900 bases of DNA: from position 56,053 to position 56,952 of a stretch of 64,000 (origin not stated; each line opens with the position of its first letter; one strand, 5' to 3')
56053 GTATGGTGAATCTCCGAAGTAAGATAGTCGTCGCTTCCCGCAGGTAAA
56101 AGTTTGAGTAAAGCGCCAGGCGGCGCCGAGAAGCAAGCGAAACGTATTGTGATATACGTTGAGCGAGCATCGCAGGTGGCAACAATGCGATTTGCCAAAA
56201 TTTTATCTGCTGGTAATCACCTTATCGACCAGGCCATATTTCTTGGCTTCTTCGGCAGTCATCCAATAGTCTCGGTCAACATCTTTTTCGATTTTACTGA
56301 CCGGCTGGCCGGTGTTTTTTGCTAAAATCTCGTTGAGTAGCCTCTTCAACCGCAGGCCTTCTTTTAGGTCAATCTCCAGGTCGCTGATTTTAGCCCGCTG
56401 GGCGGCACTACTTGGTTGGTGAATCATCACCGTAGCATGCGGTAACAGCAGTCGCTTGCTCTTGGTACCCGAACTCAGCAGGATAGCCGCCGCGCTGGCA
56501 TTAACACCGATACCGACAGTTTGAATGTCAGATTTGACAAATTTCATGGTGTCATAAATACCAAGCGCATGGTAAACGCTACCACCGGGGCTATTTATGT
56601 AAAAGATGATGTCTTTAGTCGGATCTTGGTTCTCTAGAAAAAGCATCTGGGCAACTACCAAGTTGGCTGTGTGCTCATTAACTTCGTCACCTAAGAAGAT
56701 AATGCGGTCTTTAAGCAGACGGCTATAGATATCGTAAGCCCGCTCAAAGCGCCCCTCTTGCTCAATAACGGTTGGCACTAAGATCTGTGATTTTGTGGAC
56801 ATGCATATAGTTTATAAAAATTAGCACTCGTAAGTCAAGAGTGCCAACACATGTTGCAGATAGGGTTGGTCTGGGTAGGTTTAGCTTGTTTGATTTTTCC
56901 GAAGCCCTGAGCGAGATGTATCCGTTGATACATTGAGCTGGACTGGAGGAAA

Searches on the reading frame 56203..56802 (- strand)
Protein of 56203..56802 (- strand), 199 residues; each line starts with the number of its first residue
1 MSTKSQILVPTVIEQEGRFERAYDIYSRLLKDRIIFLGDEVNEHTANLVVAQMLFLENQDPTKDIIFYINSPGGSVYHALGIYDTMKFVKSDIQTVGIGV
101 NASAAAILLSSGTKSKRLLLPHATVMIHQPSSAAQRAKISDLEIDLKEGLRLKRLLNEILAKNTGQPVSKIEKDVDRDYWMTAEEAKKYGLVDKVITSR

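Call 28: find_related_loci(query=window:56203-56802:-, collection=genome_contigs, flank=6000)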
Query window:56203-56802:- (199 aa) in genome_contigs; peptide patterns used: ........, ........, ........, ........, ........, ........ (x = any residue, [..] = any of these).
600 stretches matched a pattern (row limit reached: there are more); 560 encode a relative of the query (tblastn E <= 1e-3); the best 80 are kept; 80 distinct loci.
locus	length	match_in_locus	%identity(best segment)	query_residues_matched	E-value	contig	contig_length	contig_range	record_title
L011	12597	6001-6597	85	1-199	2e-115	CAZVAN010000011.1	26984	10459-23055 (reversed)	MAG TPA_asm: uncultured Candidatus Saccharibacteria bacterium isolate binchicken_co54_401 genome assembly, contig: NODE_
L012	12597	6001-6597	84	1-199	3e-114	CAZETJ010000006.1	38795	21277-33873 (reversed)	MAG TPA_asm: uncultured Candidatus Saccharibacteria bacterium isolate binchicken_co50_391 genome assembly, contig: NODE_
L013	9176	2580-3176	86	1-199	1e-111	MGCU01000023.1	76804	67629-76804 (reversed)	MAG: Candidatus Saccharibacteria bacterium RIFCSPHIGHO2_12_FULL_47_16b rifcsphigho2_12_scaffold_524, whole genome shotgu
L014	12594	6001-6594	81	2-199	5e-110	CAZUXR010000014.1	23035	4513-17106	MAG TPA_asm: uncultured Candidatus Saccharibacteria bacterium isolate SRP200132_co1_356 genome assembly, contig: NODE_38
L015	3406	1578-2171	80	1-199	1e-109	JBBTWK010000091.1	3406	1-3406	MAG: Patescibacteria group bacterium isolate H41-bin145_1 H41_bin145_1_000000000091, whole genome shotgun sequence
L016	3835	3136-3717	78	5-199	4e-108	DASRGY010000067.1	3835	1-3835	MAG TPA_asm: Candidatus Saccharimonadales bacterium isolate SMAG_U10070 k141_1793001, whole genome shotgun sequence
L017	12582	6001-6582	79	5-199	6e-107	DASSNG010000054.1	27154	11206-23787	MAG TPA_asm: Candidatus Saccharimonadales bacterium isolate SMAG_U1219 k141_1065767, whole genome shotgun sequence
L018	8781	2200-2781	79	5-199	9e-106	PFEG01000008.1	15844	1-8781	MAG: Candidatus Saccharibacteria bacterium CG10_big_fil_rev_8_21_14_0_10_47_8 CG10_8_21_14_0.10_scaffold_6630_c, whole g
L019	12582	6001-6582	79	1-195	3e-105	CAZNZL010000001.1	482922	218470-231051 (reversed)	MAG TPA_asm: uncultured Candidatus Saccharibacteria bacterium isolate SRP144015_co1_12 genome assembly, contig: NODE_4_l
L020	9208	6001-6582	79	5-199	4e-104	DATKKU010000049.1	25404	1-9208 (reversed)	MAG TPA_asm: Candidatus Binatia bacterium isolate SMAG_U14666 k141_3444839, whole genome shotgun sequence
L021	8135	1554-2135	78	2-196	7e-103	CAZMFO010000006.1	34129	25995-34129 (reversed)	MAG TPA_asm: uncultured Candidatus Saccharibacteria bacterium isolate binchicken_co16_156 genome assembly, contig: NODE_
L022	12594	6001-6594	75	1-199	4e-102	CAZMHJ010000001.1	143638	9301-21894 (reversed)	MAG TPA_asm: uncultured Candidatus Saccharibacteria bacterium isolate SRP170004_co1_605 genome assembly, contig: NODE_11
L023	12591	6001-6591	76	2-199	8e-102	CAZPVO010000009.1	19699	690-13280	MAG TPA_asm: uncultured Candidatus Saccharibacteria bacterium isolate SRP200132_co1_123 genome assembly, contig: NODE_47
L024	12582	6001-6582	77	5-199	1e-101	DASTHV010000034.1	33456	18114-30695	MAG TPA_asm: Candidatus Saccharimonadales bacterium isolate SMAG_U737 k141_2230488, whole genome shotgun sequence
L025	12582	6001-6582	76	4-198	2e-100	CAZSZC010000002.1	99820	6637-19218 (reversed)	MAG TPA_asm: uncultured Candidatus Saccharibacteria bacterium isolate SRP298887_co1_348 genome assembly, contig: NODE_84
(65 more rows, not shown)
